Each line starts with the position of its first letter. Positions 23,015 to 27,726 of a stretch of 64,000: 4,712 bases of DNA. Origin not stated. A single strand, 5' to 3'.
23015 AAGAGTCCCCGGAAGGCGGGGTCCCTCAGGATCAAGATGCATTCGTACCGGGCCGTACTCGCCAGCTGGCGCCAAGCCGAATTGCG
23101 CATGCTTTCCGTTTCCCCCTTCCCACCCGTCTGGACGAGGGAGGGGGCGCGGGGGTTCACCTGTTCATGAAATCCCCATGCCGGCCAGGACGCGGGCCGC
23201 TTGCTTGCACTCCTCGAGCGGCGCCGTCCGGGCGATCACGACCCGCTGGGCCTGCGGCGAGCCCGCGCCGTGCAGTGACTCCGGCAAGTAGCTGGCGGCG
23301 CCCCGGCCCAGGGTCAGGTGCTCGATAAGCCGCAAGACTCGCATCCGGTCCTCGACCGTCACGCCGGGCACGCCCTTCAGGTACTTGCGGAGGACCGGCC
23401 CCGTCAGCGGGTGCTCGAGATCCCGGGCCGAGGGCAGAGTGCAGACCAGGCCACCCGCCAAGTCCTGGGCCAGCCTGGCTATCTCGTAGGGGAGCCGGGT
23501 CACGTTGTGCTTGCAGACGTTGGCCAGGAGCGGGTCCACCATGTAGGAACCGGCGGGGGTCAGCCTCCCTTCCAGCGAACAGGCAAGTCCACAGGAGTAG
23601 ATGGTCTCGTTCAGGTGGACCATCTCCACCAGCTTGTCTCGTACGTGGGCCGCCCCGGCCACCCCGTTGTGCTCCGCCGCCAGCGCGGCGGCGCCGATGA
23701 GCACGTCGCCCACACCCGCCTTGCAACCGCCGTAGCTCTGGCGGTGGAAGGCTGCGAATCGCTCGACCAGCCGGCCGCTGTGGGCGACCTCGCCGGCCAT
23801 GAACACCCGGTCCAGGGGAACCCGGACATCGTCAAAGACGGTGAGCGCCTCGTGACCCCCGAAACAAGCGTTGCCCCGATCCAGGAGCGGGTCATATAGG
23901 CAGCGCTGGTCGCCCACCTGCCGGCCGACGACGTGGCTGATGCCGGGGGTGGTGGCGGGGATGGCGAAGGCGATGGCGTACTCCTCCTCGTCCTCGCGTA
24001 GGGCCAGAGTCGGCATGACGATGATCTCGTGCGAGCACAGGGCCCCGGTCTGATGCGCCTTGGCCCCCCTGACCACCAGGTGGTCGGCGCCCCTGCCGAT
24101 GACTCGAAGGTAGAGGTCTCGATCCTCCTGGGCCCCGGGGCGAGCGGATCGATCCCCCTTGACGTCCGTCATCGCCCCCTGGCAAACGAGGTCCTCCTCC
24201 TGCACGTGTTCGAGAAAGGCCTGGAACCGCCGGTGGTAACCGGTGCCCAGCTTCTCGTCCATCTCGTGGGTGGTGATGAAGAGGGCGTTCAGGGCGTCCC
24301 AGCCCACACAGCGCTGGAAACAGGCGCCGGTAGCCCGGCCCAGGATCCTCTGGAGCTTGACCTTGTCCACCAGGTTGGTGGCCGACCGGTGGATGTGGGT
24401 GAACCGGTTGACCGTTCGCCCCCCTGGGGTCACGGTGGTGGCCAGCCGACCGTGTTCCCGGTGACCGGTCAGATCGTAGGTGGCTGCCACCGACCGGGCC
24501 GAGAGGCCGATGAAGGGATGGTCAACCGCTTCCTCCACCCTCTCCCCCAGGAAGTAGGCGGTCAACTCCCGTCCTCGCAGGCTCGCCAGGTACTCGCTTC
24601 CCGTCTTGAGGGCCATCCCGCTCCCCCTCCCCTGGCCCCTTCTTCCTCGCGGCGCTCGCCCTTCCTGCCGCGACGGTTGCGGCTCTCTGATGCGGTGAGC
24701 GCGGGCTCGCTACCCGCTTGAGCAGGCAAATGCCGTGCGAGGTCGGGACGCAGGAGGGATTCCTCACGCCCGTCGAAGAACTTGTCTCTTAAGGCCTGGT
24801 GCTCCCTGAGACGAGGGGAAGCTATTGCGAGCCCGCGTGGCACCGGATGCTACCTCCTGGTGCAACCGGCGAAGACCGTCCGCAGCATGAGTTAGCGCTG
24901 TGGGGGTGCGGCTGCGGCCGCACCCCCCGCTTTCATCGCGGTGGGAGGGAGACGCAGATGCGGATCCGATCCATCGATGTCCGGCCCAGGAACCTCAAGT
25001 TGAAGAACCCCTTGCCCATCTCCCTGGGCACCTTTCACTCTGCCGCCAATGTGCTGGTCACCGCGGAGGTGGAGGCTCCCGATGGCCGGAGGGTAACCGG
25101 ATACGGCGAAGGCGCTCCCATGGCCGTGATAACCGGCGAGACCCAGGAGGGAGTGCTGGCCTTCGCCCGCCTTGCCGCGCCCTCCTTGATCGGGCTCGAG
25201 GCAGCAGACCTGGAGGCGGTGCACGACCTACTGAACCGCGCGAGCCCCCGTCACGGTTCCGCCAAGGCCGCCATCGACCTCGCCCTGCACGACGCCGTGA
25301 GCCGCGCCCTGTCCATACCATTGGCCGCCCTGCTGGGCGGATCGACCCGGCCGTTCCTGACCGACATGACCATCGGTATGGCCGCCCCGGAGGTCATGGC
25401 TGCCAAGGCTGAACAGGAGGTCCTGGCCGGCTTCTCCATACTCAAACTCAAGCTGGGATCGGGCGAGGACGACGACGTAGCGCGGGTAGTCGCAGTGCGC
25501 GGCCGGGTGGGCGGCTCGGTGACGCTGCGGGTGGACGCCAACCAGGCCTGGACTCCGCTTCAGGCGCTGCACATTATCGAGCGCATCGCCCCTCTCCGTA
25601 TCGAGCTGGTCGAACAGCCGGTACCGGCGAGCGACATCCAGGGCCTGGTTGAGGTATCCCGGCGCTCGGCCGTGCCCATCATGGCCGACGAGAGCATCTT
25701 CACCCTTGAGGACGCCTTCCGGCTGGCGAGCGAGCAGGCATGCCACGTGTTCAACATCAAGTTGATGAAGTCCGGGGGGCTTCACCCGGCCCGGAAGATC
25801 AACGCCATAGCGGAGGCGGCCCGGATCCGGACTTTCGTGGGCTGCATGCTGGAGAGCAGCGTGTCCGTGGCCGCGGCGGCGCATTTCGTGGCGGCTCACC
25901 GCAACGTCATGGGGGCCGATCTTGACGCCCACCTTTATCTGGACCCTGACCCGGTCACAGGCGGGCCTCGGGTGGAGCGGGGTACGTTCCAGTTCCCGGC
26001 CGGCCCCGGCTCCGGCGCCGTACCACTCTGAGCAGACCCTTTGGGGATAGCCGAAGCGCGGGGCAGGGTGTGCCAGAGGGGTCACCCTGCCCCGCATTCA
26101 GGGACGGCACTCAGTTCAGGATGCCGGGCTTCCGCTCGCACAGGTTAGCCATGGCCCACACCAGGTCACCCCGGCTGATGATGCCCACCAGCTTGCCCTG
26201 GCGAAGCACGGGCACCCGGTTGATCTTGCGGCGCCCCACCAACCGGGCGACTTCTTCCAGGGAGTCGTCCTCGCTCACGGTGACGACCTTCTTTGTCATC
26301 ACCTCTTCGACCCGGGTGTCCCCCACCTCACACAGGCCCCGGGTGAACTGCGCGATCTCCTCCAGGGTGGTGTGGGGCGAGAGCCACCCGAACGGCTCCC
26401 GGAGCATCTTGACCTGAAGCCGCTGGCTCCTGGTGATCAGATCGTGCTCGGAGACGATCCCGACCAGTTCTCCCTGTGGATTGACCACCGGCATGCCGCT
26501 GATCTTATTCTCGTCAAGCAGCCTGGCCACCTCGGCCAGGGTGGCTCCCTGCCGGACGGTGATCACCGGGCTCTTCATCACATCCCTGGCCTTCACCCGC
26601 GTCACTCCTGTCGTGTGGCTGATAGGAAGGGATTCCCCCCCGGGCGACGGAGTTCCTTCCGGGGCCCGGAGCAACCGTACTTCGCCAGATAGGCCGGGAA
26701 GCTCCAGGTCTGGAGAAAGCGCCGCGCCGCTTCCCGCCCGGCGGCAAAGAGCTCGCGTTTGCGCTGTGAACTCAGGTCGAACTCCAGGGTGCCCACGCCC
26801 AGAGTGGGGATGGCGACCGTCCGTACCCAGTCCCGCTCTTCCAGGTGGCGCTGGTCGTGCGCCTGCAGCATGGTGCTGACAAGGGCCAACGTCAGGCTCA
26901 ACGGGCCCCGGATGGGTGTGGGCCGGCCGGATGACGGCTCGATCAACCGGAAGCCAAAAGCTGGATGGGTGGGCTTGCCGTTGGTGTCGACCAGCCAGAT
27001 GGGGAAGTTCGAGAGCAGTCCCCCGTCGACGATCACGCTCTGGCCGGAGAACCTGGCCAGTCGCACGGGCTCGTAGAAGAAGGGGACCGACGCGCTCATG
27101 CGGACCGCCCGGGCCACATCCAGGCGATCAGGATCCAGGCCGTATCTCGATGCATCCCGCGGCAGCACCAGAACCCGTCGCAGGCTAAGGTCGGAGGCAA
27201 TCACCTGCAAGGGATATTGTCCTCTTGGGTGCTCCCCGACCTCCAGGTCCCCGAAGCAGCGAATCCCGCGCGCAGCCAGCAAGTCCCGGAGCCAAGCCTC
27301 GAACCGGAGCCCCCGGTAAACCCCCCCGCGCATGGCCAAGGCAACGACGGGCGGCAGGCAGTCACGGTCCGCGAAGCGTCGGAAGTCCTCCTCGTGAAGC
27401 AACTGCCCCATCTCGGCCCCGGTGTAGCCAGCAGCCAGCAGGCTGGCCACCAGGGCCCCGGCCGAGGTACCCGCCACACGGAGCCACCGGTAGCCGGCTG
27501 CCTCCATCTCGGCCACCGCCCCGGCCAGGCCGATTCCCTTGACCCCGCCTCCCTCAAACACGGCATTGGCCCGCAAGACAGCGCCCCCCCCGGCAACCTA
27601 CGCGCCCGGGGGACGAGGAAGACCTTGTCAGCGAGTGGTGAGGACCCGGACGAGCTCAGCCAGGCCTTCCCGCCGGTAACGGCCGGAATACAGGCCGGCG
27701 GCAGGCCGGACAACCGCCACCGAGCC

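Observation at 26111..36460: Candidate novel ATP-dependent radical-type enzyme system: two tandem phytoene-desaturase-family flavoproteins, a 1448-aa double-activase/HgdB-like fusion, and a patatin lipase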

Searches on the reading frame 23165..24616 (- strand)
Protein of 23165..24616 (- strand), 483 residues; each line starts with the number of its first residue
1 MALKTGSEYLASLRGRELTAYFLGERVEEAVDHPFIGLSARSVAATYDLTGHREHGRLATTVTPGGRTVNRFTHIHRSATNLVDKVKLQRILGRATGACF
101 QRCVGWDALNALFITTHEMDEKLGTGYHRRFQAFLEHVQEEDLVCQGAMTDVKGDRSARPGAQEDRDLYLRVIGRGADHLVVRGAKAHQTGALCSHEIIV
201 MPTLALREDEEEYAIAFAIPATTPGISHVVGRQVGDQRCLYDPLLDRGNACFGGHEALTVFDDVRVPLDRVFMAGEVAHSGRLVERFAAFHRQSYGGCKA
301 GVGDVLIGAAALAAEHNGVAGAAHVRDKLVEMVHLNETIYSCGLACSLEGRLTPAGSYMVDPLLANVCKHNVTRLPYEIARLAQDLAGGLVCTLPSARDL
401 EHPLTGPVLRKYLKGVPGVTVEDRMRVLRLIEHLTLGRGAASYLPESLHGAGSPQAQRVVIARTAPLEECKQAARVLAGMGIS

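Call 49: search_protein_families(library=pfam, proteins=[window:23165-24616:-], max_evalue=0.001)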
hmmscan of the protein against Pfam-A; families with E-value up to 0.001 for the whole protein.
window:23165-24616:- (483 aa): 2 families
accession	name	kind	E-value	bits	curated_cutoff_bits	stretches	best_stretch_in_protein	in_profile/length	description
PF11794.13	HpaB_N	-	1.7e-83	280.7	35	1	5-273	1-270/270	4-hydroxyphenylacetate 3-hydroxylase N terminal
PF03241.18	HpaB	-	4.2e-70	235.4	25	1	281-478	2-201/202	4-hydroxyphenylacetate 3-hydroxylase C terminal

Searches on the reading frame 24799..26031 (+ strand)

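Call 49: search_protein_families(library=pfam, proteins=[window:24799-26031:+], max_evalue=0.001)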
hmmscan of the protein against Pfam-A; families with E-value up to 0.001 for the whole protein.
window:24799-26031:+ (410 aa): 3 families
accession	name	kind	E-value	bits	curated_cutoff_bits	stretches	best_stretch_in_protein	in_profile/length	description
PF13378.12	MR_MLE_C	-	8.8e-53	179.7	29.4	1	200-407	2-213/219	Enolase C-terminal domain-like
PF02746.21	MR_MLE_N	-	4e-15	56.5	22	1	60-180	5-117/117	Mandelate racemase / muconate lactonizing enzyme, N-terminal domain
PF07476.17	MAAL_C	-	0.00059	19.5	27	1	288-366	136-215/249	Methylaspartate ammonia-lyase C-terminus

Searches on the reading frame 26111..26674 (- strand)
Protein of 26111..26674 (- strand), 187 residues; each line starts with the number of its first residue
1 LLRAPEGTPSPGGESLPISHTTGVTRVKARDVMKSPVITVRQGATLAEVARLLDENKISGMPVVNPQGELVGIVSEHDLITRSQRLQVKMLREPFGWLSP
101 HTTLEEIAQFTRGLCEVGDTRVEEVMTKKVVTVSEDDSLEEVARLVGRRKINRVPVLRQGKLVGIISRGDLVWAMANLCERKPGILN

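Call 4: search_protein_families(library=pfam, proteins=[window:26111-26674:-], max_evalue=0.01)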
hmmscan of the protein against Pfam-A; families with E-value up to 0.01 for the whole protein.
window:26111-26674:- (187 aa): 1 family
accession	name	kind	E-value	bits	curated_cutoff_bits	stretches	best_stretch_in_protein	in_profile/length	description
PF00571.33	CBS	-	1.7e-36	124.7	24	2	122-176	1-56/57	CBS domain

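Call 5: search_protein_families(library=ncbifam, proteins=[window:26111-26674:-], max_evalue=0.01)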
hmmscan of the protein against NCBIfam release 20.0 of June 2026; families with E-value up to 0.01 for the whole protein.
window:26111-26674:- (187 aa): 30 families (the best 25 are shown)
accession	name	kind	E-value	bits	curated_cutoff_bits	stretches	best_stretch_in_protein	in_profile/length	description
NF011447.0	PRK14869.2-3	equivalog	7.1e-19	67.8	522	2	26-85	67-126/540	putative manganese-dependent inorganic diphosphatase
TIGR01302.1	IMP_dehydrog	equivalog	2e-14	53.3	481.5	2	28-84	144-201/450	IMP dehydrogenase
NF041552.1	TF_PrdR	equivalog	3.7e-14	52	795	2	103-171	54-121/577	sigma-54 dependent transcriptional regulator PrdR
NF053603.1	HhpR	exception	2.5e-13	49.9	520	2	116-176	218-279/282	CBS domain-containing high hydrostatic pressure regulator HhpR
NF011442.0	PRK14869.1-4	equivalog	2.9e-12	45.8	400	2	31-80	74-123/543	putative manganese-dependent inorganic diphosphatase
TIGR00400.1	mgtE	equivalog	8e-12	44.6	232.75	2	27-81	195-249/450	magnesium transporter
NF011449.0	PRK14869.2-5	equivalog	2.8e-11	43.1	411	2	25-80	63-121/451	putative manganese-dependent inorganic diphosphatase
TIGR01186.1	proV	subfamily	5.1e-11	42.3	326.6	2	119-176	301-358/363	betaine/proline/choline family ABC transporter ATP-binding protein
NF011443.0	PRK14869.1-5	equivalog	7.4e-11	41.2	335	2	27-81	69-123/546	putative manganese-dependent inorganic diphosphatase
NF041569.1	A-tRNAntase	equivalog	2.3e-10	39.4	1440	2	27-76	309-357/880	A-adding tRNA nucleotidyltransferase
NF038279.1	TF_CBS_SpxR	exception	9.1e-10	37.8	600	2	40-109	203-273/427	CBS-HotDog domain-containing transcription factor SpxR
NF011446.0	PRK14869.2-2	equivalog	2e-09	36.4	601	1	27-79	76-128/576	putative manganese-dependent inorganic diphosphatase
NF011445.0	PRK14869.2-1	equivalog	7.2e-09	34.6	483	1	27-77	68-118/548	putative manganese-dependent inorganic diphosphatase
TIGR00393.1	kpsF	subfamily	2.4e-08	33.9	203.7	1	22-74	215-267/268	KpsF/GutQ family sugar-phosphate isomerase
NF005869.0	PRK07807.1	equivalog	2.5e-08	33.4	549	1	24-90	86-152/479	GuaB1 family IMP dehydrogenase-related protein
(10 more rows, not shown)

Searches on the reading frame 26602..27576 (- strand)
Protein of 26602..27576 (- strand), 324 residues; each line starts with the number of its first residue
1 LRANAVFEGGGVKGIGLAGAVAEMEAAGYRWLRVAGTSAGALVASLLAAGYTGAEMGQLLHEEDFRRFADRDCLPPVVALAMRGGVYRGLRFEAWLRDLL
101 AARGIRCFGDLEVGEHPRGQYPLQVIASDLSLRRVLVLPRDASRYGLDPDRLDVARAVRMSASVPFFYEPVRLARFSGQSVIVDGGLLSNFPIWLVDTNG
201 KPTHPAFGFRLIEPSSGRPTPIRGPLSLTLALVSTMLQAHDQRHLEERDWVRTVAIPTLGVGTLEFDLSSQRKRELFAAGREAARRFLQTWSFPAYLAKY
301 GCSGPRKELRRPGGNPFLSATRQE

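Call 4: search_protein_families(library=pfam, proteins=[window:26602-27576:-], max_evalue=0.01)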
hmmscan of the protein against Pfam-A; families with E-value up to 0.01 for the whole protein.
window:26602-27576:- (324 aa): 1 family
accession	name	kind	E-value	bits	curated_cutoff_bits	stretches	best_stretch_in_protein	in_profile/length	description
PF01734.28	Patatin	-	3.6e-27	96.2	27.7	1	6-195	2-189/191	Patatin-like phospholipase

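Call 5: search_protein_families(library=ncbifam, proteins=[window:26602-27576:-], max_evalue=0.01)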
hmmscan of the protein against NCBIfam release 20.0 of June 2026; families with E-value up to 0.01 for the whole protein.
window:26602-27576:- (324 aa): 4 families
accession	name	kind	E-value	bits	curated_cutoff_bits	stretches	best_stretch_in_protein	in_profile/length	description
NF043045.1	T4SS_VpdC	equivalog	2.5e-12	45.7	1000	1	4-61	307-364/880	Dot/Icm T4SS effector VpdC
NF041079.1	CBASS_lipase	equivalog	6.3e-06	25.7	200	1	8-193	7-181/317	CBASS cGAMP-activated phospholipase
NF053870.1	DS2_1_antiphage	equivalog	1.3e-05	24.7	400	1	7-60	5-63/299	anti-phage phospholipase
NF007623.0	PRK10279.1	equivalog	0.0097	15.1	272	0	9-197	12-168/301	patatin-like phospholipase RssA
